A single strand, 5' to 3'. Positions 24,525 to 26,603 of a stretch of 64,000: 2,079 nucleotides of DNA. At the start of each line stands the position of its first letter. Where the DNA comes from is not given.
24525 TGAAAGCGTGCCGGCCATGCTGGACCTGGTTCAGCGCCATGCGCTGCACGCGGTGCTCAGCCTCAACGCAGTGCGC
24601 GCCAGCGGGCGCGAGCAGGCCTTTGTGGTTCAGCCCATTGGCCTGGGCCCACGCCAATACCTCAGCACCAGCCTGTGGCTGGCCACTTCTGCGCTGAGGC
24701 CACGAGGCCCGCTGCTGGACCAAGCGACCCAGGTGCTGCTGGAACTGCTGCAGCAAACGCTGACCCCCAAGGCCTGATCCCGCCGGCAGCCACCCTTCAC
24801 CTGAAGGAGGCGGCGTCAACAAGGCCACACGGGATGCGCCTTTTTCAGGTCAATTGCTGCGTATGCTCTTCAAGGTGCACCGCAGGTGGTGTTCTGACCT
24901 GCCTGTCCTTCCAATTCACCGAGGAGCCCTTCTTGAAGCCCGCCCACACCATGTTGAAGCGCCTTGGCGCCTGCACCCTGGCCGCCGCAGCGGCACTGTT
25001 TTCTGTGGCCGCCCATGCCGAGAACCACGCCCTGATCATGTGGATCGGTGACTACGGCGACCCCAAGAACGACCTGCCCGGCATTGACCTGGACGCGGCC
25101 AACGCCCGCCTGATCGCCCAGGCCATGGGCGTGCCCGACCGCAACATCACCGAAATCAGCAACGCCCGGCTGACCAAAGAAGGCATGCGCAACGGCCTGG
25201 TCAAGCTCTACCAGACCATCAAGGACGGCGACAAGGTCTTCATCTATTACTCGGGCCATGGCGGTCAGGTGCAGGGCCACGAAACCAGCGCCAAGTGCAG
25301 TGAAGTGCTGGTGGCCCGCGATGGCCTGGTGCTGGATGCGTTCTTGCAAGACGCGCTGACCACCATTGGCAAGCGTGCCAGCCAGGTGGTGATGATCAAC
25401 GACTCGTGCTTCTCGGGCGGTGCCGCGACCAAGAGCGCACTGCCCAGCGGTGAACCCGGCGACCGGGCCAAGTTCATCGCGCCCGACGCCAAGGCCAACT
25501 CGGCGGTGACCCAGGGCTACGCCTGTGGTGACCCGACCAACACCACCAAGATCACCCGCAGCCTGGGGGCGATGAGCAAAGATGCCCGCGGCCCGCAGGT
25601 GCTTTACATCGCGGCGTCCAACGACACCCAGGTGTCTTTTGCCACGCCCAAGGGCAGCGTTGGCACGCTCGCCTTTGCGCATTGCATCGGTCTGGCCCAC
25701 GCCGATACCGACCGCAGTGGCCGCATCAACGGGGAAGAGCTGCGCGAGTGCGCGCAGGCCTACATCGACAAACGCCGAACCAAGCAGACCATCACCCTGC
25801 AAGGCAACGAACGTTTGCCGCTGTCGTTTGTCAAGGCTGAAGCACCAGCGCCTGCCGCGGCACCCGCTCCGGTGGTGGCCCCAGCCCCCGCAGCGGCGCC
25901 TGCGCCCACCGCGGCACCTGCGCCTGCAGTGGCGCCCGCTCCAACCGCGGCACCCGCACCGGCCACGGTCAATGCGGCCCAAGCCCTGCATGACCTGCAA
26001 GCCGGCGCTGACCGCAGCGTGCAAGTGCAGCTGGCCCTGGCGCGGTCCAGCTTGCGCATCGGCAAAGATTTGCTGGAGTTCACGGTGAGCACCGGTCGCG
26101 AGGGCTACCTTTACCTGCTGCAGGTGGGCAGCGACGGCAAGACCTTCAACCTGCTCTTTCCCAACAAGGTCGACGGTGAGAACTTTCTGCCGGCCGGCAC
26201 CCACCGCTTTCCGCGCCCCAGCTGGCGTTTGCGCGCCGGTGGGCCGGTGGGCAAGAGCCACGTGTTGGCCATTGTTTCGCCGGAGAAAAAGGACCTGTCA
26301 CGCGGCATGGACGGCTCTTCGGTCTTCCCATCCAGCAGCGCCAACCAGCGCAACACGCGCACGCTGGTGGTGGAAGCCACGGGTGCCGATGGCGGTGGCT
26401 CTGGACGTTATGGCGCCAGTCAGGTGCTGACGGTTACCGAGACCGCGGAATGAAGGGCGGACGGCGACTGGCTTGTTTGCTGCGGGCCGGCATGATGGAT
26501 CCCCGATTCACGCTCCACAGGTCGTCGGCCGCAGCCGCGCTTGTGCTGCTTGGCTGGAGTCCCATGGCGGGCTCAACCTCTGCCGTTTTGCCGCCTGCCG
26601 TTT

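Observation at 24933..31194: Candidate extracytoplasmic caspase-serpin proteolytic system: two exported C14 proteases, a cognate serpin, OmpA, YbjN-like and Cys-rich partners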

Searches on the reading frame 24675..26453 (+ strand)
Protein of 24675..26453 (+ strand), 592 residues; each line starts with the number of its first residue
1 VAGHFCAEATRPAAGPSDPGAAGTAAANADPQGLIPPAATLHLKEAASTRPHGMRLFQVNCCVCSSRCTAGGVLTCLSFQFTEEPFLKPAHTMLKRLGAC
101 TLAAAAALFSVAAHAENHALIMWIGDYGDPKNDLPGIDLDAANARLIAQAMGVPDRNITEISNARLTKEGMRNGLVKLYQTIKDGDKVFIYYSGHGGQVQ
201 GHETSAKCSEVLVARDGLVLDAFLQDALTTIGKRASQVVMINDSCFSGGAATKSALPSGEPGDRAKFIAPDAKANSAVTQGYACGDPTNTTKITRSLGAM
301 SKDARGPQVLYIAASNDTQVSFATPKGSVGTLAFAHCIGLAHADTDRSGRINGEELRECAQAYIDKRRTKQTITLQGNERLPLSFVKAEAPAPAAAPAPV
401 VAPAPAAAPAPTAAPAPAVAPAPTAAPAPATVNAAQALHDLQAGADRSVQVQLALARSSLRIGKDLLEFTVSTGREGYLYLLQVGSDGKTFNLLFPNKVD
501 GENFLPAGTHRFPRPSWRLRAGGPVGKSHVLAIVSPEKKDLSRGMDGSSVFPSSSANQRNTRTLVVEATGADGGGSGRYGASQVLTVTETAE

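Call 3: search_protein_families(library=pfam, proteins=[window:24675-26453:+], max_evalue=0.01)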
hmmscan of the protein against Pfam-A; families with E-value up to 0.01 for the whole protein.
window:24675-26453:+ (592 aa): 3 families
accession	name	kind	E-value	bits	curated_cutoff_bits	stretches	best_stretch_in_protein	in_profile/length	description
PF14326.11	DUF4384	-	1.8e-16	60.4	27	1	461-537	3-80/81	Domain of unknown function (DUF4384)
PF00656.27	Peptidase_C14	-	2.5e-13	50.7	21.4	1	118-338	3-191/233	Caspase domain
PF01650.23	Peptidase_C13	-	0.00019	21.5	22.8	0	184-253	107-168/258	Peptidase C13 family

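Call 49: find_homologous_proteins(query=window:24951-26453:+, max_evalue=1e-8)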
Query window:24951-26453:+ (500 aa): 329 proteins with E <= 1e-8 among 8000 candidates; the best 120 are listed. Only proteins of 275 to 875 residues were searched: fused or split forms outside these lengths cannot appear, so this answer is no evidence that the protein stands alone or is whole; lengths 'longer' or 'shorter' looks for them.
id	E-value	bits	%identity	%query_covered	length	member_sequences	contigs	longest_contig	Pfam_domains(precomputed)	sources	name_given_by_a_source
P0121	0.0e+0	1031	94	100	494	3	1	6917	PF00656.28,PF14326.12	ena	-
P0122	0.0e+0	1031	93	100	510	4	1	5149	PF00656.28,PF14326.12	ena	-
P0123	0.0e+0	1026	93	100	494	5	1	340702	PF00656.28,PF14326.12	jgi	jgi:hypothetical protein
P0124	7.9e-291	983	88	100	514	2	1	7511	PF00656.28,PF14326.12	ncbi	-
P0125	3.4e-279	944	84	100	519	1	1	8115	PF00656.28,PF14326.12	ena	-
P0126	2.6e-277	938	87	100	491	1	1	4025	PF00656.28,PF14326.12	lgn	-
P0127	3.9e-242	822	76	95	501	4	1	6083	PF00656.28,PF14326.12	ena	-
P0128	5.4e-241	818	72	96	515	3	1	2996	PF00656.28,PF14326.12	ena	-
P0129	5.9e-239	812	75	95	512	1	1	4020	PF00656.28,PF14326.12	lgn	-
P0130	7.9e-239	811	74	95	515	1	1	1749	PF00656.28,PF14326.12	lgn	-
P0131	9.7e-236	801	75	95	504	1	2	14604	PF00656.28,PF14326.12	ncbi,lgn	-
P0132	4.1e-234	796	75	95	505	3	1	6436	PF00656.28,PF14326.12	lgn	-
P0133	1.2e-233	794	72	94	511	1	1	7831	PF00656.28,PF14326.12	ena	-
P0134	3.9e-233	792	75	96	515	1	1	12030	PF00656.28,PF14326.12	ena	-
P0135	7.9e-233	791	73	95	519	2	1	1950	PF00656.28,PF14326.12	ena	-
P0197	6.6e-134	465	51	95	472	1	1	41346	PF00656.28,PF14326.12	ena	-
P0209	2.0e-129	450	47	95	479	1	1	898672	PF00656.28,PF01650.24,PF14326.12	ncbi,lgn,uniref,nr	ncbi:DUF4384 domain-containing protein [Sphaerotilus mobilis]|uniref:Caspase domain-containing prote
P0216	6.2e-127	442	47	99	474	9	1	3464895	PF00656.28,PF14326.12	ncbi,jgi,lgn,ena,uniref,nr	ncbi:Caspase domain-containing protein [Vitreoscilla filiformis]|jgi:hypothetical protein|uniref:Cas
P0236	5.9e-118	413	46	95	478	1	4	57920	PF00656.28,PF14326.12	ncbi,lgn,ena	-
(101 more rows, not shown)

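Call 50: find_encoding_contigs(protein=P0216, flank=8000, max_places=1)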
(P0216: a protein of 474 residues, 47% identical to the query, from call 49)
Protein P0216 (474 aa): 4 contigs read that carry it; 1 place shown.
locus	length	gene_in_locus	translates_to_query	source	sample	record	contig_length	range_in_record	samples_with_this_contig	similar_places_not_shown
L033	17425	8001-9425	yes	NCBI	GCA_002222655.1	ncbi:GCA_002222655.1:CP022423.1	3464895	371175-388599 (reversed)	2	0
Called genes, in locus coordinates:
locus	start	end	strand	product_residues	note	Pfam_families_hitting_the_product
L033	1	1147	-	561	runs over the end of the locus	PF13600:DUF4140, PF13598:DUF4139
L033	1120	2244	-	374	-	PF07433:DUF1513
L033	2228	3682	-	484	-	PF09375:Peptidase_M75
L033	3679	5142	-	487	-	PF00034:Cytochrom_C (faint), PF06537:DHOR, PF13442:Cytochrome_CBB3 (faint)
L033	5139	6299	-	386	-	PF09375:Peptidase_M75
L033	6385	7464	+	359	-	-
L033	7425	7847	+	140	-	PF04966:OprB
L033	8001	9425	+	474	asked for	PF00656:Peptidase_C14, PF14326:DUF4384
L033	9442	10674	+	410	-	PF00079:Serpin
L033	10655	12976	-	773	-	PF00403:HMA, PF00122:E1-E2_ATPase, PF00702:Hydrolase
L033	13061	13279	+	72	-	PF00403:HMA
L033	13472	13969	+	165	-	PF07603:Lcl_C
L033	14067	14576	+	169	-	PF07603:Lcl_C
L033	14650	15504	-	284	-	PF02900:LigB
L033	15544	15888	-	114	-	PF07746:LigA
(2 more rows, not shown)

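Call 51: find_encoding_contigs(protein=P0209, flank=8000, max_places=1)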
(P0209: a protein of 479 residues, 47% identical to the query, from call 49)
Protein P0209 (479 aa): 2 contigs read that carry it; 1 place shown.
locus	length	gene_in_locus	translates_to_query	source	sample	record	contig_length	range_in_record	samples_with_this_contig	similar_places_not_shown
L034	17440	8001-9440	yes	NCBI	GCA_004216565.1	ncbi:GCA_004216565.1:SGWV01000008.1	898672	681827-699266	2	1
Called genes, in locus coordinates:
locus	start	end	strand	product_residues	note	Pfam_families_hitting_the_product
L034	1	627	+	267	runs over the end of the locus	-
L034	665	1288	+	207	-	PF00691:OmpA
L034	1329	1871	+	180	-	PF14326:DUF4384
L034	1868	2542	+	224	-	PF00691:OmpA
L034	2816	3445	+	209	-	PF07638:Sigma70_ECF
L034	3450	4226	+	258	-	-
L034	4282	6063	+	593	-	PF00656:Peptidase_C14, PF14326:DUF4384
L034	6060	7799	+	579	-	PF00656:Peptidase_C14, PF03781:FGE-sulfatase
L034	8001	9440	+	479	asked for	PF00656:Peptidase_C14, PF01650:Peptidase_C13 (faint), PF14326:DUF4384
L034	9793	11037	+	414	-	PF00079:Serpin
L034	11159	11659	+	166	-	-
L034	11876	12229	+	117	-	-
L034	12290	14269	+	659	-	PF00656:Peptidase_C14, PF03781:FGE-sulfatase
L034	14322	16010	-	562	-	PF00656:Peptidase_C14, PF04052:TolB_N (faint)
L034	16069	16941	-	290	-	-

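Call 60: search_solved_structures(query=A1, max_evalue=0.01, show_alignments=3)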
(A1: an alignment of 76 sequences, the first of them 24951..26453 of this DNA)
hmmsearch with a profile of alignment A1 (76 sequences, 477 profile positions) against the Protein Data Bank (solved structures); distinct sequences matched with E-value up to 0.01: 11.
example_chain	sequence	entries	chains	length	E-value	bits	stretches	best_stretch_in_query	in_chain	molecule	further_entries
8a53_A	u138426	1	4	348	2.2e-12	49.2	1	35-191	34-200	Metacaspase-9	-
9n3d_A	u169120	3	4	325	5.6e-12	47.8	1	40-191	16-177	Metacaspase-9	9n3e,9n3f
6w8s_A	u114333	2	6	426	8.2e-12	47.3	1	39-178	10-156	Metacaspase-4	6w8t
6w8r_A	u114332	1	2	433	4.8e-10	41.4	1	39-178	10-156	Metacaspase-4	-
3bij_A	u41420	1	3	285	2.2e-08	36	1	42-236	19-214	Uncharacterized protein GSU0716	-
4f6o_A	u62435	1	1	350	4.3e-08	35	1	31-165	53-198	Metacaspase-1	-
4f6p_A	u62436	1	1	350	1.6e-06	29.8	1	31-164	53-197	Metacaspase-1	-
7qp0_A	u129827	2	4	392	5.2e-06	28.1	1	33-172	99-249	Metacaspase-1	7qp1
4afr_A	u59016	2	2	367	0.00011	23.8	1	45-144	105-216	METACASPASE | METACASPASE MCA2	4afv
4afp_A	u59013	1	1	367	0.00011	23.7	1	45-144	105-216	METACASPASE MCA2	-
4af8_A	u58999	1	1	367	0.00012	23.6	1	78-144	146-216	METACASPASE MCA2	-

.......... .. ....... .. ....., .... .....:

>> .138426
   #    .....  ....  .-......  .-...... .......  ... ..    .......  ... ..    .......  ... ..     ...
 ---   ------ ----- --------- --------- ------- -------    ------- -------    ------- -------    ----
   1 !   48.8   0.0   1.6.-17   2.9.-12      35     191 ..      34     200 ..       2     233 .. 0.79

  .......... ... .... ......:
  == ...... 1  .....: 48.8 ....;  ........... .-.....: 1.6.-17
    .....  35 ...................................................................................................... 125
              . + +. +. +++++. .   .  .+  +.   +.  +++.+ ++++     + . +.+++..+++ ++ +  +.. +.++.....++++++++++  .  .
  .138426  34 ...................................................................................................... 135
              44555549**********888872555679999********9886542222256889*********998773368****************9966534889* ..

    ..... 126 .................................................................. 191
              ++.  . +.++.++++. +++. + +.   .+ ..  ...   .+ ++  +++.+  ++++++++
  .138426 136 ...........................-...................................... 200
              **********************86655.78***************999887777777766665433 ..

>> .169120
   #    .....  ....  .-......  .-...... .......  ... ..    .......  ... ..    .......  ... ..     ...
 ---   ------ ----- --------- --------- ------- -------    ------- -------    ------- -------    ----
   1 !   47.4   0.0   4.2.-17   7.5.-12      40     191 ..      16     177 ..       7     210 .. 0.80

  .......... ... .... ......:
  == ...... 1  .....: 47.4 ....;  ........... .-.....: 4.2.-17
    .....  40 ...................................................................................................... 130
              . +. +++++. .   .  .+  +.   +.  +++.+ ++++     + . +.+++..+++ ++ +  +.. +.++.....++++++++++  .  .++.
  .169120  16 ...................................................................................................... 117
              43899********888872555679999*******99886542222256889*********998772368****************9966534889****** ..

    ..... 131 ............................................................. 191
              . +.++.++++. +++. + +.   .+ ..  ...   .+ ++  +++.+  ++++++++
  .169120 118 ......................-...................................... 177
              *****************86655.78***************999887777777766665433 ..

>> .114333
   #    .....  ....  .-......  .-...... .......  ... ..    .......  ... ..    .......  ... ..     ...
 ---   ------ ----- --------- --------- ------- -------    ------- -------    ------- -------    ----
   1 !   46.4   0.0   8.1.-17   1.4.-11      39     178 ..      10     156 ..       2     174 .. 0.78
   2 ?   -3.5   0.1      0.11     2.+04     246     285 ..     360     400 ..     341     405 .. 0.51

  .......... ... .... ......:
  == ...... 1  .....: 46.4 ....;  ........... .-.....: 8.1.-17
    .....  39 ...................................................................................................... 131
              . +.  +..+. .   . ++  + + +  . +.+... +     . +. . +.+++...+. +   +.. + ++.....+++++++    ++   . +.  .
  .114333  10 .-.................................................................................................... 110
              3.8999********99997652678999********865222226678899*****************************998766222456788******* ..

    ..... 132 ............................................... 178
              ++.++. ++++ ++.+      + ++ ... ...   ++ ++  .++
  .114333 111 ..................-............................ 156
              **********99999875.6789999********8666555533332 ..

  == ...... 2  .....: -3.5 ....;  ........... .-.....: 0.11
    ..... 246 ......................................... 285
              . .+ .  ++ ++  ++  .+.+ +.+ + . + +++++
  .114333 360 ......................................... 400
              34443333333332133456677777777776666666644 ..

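Call 69: search_protein_families(library=padloc, proteins=[window:24933-26453:+], max_evalue=0.001)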
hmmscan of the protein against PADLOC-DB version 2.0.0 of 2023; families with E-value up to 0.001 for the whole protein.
window:24933-26453:+ (506 aa): 1 family
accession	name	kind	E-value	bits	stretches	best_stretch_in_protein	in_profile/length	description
PDLC02987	caspase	-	1.2e-10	39.2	1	30-177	2-140/453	-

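Call 70: search_protein_families(library=ncbifam, proteins=[window:24933-26453:+], max_evalue=0.001)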
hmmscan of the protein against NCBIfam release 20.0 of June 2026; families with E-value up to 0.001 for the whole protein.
window:24933-26453:+ (506 aa): 1 family
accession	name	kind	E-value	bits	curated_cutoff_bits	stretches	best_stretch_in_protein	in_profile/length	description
NF047832.1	caspase_w_EACC1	subfamily_domain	3.5e-07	29.9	140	1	32-167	2-138/211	caspase, EACC1-associated type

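Call 71: find_encoding_contigs(protein=P0236, flank=7000, max_places=1)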
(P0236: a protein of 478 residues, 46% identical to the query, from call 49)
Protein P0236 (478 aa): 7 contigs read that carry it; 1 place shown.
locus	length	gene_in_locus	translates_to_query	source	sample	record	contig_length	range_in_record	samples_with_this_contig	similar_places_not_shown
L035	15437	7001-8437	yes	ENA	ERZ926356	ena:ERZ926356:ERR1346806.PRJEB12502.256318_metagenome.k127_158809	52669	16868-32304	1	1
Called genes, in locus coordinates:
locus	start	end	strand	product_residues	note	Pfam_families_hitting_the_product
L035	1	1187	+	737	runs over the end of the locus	PF19335:HMBD, PF00122:E1-E2_ATPase, PF00702:Hydrolase, PF08282:Hydrolase_3 (faint)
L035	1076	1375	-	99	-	-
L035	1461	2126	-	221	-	PF00881:Nitroreductase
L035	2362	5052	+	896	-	PF02629:CoA_binding (weak), PF13380:CoA_binding_2, PF13607:Succ_CoA_lig, PF19045:Ligase_CoA_2, PF13549:ATP-grasp_5, PF13302:Acetyltransf_3 (weak), PF00583:Acetyltransf_1 (weak)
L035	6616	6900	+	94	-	-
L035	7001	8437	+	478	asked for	PF00656:Peptidase_C14, PF14326:DUF4384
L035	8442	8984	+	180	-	PF00691:OmpA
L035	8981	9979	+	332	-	-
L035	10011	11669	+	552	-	PF08479:POTRA_2, PF03865:ShlB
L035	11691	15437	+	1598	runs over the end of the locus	PF05860:TPS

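Call 72: find_encoding_contigs(protein=P0197, flank=7000, max_places=1)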
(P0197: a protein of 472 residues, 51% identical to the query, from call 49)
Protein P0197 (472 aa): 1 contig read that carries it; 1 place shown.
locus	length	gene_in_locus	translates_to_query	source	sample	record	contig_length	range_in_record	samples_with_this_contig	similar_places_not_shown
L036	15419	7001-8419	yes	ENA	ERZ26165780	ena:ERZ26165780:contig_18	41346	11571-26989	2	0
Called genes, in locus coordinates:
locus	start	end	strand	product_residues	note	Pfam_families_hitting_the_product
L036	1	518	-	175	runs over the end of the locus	PF10722:YbjN (weak)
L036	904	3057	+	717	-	PF00656:Peptidase_C14, PF08238:Sel1 (faint), PF11020:DUF2610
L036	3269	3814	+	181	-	-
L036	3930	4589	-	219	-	PF00691:OmpA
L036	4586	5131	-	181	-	PF14326:DUF4384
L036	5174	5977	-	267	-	-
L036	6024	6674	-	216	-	-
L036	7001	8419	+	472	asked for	PF00656:Peptidase_C14, PF14326:DUF4384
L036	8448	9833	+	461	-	PF00079:Serpin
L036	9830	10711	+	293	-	-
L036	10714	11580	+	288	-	PF00089:Trypsin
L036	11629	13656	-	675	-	PF00656:Peptidase_C14, PF08238:Sel1 (faint)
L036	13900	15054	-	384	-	-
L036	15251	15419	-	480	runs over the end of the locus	-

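Call 83: predict_structure(alignment_id=A1)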
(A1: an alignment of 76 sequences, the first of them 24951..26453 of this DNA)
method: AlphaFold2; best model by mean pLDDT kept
length: 500 residues; sequences in the alignment: 76
mean_pLDDT: 86.0   pTM: 0.84
mean pLDDT of the five models: 86.0, 85.6, 85.5, 84.6, 83.2
residues with pLDDT >= 90: 316; 70-90: 95; 50-70: 68; < 50: 21
segments of 3 or more residues with pLDDT < 50: 182-191, 193-201
pLDDT, mean of each block of 10 residues (from residue 1): 68 65 89 95 97 95 96 97 97 95 85 78 91 92 95 64 63 78 44 48 61 85 84 96 94 95 98 91 93 65 69 62 74 89 97 94 97 96 97 97 96 97 90 96 95 95 95 85 86 96
secondary structure, 60 per line:
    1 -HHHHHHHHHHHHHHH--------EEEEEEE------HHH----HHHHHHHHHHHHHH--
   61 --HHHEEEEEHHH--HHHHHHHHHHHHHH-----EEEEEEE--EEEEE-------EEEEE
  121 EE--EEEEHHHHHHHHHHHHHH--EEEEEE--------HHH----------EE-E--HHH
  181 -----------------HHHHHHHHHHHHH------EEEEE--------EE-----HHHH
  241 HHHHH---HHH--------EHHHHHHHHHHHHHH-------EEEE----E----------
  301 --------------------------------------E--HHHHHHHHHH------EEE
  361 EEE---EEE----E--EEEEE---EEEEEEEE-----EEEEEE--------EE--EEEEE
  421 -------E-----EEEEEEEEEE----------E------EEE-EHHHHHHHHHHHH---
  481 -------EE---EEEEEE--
elements in order: H2-16 E25-31 H45-58 E66-70 H76-89 E95-101 E104-108 E116-122 E125-128 H129-142 E145-150 H198-210 E217-221 H237-245 H261-274 E282-285 H342-351 E358-363 E367-369 E377-381 E385-392 E398-403 E416-420 E434-443 E461-463 H466-477 E493-498

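Call 85: fold_search(model_id=the predicted structure, library=pdb)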
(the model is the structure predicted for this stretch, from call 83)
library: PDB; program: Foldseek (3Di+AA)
matches with E <= 10: 500; with E <= 0.001: 347
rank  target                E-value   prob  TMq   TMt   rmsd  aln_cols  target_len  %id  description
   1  9n3e_A                6.5e-14  1.00  0.40  0.60   7.0       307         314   16  Crystal structure of Arabidopsis metacaspase 9 C147G at pH 5.5 (released 2025-06-11)
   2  9n3d                  1.0e-13  1.00  0.38  0.59   7.6       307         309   15  Crystal structure of Arabidopsis metacaspase 9 C147G at pH 4.2 (released 2025-06-11)
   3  9n3f                  1.8e-13  1.00  0.38  0.59   7.5       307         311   15  Crystal structure of Arabidopsis Metacaspase 9 C147G at pH 7.5 (released 2025-06-11)
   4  9n3e_B                2.0e-13  1.00  0.39  0.59   8.2       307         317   16  Crystal structure of Arabidopsis metacaspase 9 C147G at pH 5.5 (released 2025-06-11)
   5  3bij_C                3.0e-13  1.00  0.37  0.66   7.2       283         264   18  Crystal structure of protein GSU0716 from Geobacter sulfurreducens. Northeast Structural Genomics target GsR13 (released 2007-12-11)
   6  8a53_D                1.3e-12  1.00  0.39  0.62   7.5       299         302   16  Crystal structure of AtMCA-IIf C147A (metacaspase 9) from Arabidopsis thaliana (released 2023-05-31)
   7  8a53_C                1.6e-12  1.00  0.40  0.62   7.2       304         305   16  Crystal structure of AtMCA-IIf C147A (metacaspase 9) from Arabidopsis thaliana (released 2023-05-31)
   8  3bij_A                1.8e-12  1.00  0.36  0.64   7.7       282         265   19  Crystal structure of protein GSU0716 from Geobacter sulfurreducens. Northeast Structural Genomics target GsR13 (released 2007-12-11)
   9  3bij_B                2.1e-12  1.00  0.37  0.66   7.0       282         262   18  Crystal structure of protein GSU0716 from Geobacter sulfurreducens. Northeast Structural Genomics target GsR13 (released 2007-12-11)
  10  8a53_A                5.8e-12  1.00  0.38  0.61   7.4       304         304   16  Crystal structure of AtMCA-IIf C147A (metacaspase 9) from Arabidopsis thaliana (released 2023-05-31)
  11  8a53_B                7.4e-12  1.00  0.39  0.61   7.3       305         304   15  Crystal structure of AtMCA-IIf C147A (metacaspase 9) from Arabidopsis thaliana (released 2023-05-31)
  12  6w8r_A                7.9e-12  1.00  0.39  0.52   9.4       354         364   15  Crystal structure of metacaspase 4 C139A from Arabidopsis (released 2020-05-20)
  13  8v4x_B                9.4e-12  1.00  0.33  0.45  21.8       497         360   11  Structure of MALT1 in complex with an allosteric inhibitor (released 2024-05-01)
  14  6w8s_B                1.1e-11  1.00  0.38  0.52  10.4       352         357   16  Crystal structure of metacaspase 4 from Arabidopsis (released 2020-05-20)
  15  4i1p_A                1.2e-11  1.00  0.34  0.44  21.8       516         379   11  Human MALT1 (caspase-IG3) in complex with activity based-probe (released 2014-07-09)
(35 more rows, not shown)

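Call 90: search_protein_families(library=pfam, proteins=[L034:11159-11659:+, L034:11876-12229:+, L034:3450-4226:+, L034:16069-16941:-, L036:3269-3814:+, L036:5174-5977:-, L036:6024-6674:-, L036:9830-10711:+, L036:13900-15054:-, L035:8981-9979:+], max_evalue=0.01)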
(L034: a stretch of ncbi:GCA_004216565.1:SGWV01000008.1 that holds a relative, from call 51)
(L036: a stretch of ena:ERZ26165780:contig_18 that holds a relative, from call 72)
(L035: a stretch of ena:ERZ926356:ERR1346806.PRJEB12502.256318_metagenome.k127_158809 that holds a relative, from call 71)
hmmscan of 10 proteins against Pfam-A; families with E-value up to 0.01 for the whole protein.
L034:11159-11659:+ (166 aa): 0 families

L034:11876-12229:+ (117 aa): 0 families

L034:3450-4226:+ (258 aa): 0 families

L034:16069-16941:- (290 aa): 0 families

L036:3269-3814:+ (181 aa): 0 families

L036:5174-5977:- (267 aa): 0 families

L036:6024-6674:- (216 aa): 0 families

L036:9830-10711:+ (293 aa): 0 families

L036:13900-15054:- (384 aa): 2 families
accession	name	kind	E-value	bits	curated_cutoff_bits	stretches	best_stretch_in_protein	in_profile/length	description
PF01391.23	Collagen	-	4.1e-14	52.5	27.2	2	216-271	1-56/60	Collagen triple helix repeat (20 copies)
PF24517.2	CBM96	-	4.4e-13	49.8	26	1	52-201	7-155/164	Carbohydrate-binding module family 96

L035:8981-9979:+ (332 aa): 0 families
